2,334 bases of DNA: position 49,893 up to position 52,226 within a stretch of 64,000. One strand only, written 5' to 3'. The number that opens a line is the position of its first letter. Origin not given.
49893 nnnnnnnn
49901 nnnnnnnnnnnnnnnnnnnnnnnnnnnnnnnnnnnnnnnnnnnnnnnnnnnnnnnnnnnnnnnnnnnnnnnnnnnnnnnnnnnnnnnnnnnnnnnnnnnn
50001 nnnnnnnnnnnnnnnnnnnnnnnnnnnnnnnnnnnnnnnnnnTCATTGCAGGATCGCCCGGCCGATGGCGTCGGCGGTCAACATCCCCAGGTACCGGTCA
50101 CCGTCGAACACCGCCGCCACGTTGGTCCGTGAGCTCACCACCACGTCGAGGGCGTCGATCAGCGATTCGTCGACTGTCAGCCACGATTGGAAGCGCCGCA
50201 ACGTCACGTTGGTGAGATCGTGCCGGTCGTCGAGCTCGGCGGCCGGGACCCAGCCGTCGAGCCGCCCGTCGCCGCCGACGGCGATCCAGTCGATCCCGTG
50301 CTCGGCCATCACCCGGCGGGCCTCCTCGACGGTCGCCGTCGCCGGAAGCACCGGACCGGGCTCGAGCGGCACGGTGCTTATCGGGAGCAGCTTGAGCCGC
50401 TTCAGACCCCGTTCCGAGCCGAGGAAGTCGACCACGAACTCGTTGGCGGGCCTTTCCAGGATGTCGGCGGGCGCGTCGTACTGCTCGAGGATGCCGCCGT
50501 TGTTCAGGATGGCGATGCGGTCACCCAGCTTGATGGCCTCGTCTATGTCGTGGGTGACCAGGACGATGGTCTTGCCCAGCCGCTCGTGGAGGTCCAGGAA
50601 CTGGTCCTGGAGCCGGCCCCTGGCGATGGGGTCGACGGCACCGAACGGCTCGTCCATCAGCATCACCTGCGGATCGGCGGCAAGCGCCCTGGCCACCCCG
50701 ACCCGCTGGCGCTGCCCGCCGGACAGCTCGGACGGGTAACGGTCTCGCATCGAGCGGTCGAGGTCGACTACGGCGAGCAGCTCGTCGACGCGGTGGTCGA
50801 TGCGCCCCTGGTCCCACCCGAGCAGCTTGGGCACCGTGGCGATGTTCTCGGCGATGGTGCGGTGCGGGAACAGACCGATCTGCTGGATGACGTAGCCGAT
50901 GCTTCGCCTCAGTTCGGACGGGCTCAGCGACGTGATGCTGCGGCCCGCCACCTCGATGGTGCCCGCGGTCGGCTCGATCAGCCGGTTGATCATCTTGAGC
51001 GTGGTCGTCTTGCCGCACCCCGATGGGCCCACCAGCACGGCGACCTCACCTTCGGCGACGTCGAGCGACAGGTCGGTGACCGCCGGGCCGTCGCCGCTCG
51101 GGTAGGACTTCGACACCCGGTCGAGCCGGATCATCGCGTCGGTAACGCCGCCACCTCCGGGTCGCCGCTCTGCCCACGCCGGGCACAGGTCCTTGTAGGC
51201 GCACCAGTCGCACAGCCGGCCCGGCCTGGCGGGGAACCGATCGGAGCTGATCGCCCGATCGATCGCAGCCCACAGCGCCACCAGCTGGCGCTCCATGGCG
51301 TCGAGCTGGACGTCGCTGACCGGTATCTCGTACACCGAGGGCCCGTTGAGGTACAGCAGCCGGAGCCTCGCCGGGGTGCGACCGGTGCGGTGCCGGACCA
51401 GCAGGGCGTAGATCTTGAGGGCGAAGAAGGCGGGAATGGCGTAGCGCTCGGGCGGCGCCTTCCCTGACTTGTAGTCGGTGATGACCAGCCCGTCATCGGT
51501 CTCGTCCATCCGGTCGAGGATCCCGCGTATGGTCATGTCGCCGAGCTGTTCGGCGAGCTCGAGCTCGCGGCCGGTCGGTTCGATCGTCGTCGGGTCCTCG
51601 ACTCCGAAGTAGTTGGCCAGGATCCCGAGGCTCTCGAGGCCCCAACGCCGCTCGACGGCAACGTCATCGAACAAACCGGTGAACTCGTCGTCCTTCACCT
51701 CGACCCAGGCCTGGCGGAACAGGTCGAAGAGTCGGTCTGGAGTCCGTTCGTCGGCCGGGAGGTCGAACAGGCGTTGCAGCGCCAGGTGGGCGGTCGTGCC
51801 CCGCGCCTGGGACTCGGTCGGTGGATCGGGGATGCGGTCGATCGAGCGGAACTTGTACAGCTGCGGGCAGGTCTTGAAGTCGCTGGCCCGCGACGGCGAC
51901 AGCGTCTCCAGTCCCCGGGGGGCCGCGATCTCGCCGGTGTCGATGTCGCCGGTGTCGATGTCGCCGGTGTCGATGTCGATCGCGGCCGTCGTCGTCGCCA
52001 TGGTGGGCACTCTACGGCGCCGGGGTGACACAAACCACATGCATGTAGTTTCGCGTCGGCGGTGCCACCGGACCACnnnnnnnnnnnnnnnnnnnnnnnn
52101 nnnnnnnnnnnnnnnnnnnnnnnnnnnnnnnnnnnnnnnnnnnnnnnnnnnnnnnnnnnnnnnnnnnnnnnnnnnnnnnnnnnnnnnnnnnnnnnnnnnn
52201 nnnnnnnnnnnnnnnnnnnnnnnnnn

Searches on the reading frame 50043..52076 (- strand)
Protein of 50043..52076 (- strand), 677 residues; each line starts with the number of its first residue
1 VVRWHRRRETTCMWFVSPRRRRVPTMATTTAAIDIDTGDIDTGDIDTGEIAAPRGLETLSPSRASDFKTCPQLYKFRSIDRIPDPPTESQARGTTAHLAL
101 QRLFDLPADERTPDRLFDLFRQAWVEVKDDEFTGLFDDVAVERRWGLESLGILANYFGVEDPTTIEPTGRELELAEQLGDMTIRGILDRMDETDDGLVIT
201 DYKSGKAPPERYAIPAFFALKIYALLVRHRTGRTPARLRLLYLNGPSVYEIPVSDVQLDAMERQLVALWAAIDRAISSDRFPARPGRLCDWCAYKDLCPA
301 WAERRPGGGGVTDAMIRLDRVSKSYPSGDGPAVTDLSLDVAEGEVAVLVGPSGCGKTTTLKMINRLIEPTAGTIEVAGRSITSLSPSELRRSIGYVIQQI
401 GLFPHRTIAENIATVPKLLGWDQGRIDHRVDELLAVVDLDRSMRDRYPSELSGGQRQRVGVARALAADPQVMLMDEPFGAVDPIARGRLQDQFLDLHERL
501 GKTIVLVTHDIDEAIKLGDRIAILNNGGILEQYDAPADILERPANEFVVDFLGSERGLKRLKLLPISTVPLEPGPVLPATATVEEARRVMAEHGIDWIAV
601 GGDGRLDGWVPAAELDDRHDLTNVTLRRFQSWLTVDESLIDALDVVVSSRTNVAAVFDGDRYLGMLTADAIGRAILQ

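Call 22: search_protein_families(library=pfam, proteins=[window:50043-52076:-], max_evalue=0.001)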
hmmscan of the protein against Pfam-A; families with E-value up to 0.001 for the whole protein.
window:50043-52076:- (677 aa): 8 families
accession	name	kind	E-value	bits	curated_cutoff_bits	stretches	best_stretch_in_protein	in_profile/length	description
PF00005.33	ABC_tran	-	8e-36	124.1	25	1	334-478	2-136/137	ABC transporter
PF12705.13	PDDEXK_1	-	1.3e-35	124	22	1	58-299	1-247/247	PD-(D/E)XK nuclease superfamily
PF00571.33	CBS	-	4.3e-07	30.6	24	0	575-611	10-47/57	CBS domain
PF13304.12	AAA_21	-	1.1e-05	26.2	27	0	345-366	1-22/304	AAA domain, putative AbiEii toxin, Type IV TA system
PF13604.12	AAA_30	-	8.1e-05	22.9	27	1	344-400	19-73/191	AAA domain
PF13245.12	AAA_19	-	0.00051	20.7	25.1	0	342-425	10-78/134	AAA domain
PF13401.12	AAA_22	-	0.00053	20.8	27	0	345-393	7-54/130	AAA domain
PF01930.23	Cas_Cas4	-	0.00093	19.7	22.7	0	185-298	54-158/160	Domain of unknown function DUF83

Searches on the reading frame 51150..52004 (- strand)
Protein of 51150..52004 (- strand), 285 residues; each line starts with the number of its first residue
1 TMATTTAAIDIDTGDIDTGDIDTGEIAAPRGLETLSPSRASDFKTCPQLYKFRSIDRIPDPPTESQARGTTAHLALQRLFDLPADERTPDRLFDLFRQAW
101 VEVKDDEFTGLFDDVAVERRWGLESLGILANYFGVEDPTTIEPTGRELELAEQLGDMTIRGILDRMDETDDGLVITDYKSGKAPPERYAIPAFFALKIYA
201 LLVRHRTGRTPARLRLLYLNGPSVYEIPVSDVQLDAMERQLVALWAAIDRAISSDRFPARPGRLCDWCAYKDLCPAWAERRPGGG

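Call 48: search_protein_families(library=pfam, proteins=[window:51150-52004:-], max_evalue=0.01)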
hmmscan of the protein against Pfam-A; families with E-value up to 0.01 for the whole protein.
window:51150-52004:- (285 aa): 2 families
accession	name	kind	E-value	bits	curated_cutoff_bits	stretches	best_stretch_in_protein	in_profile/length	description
PF12705.13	PDDEXK_1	-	1.7e-36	126.9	22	1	34-275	1-247/247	PD-(D/E)XK nuclease superfamily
PF01930.23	Cas_Cas4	-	0.00019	22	22.7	1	161-274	54-158/160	Domain of unknown function DUF83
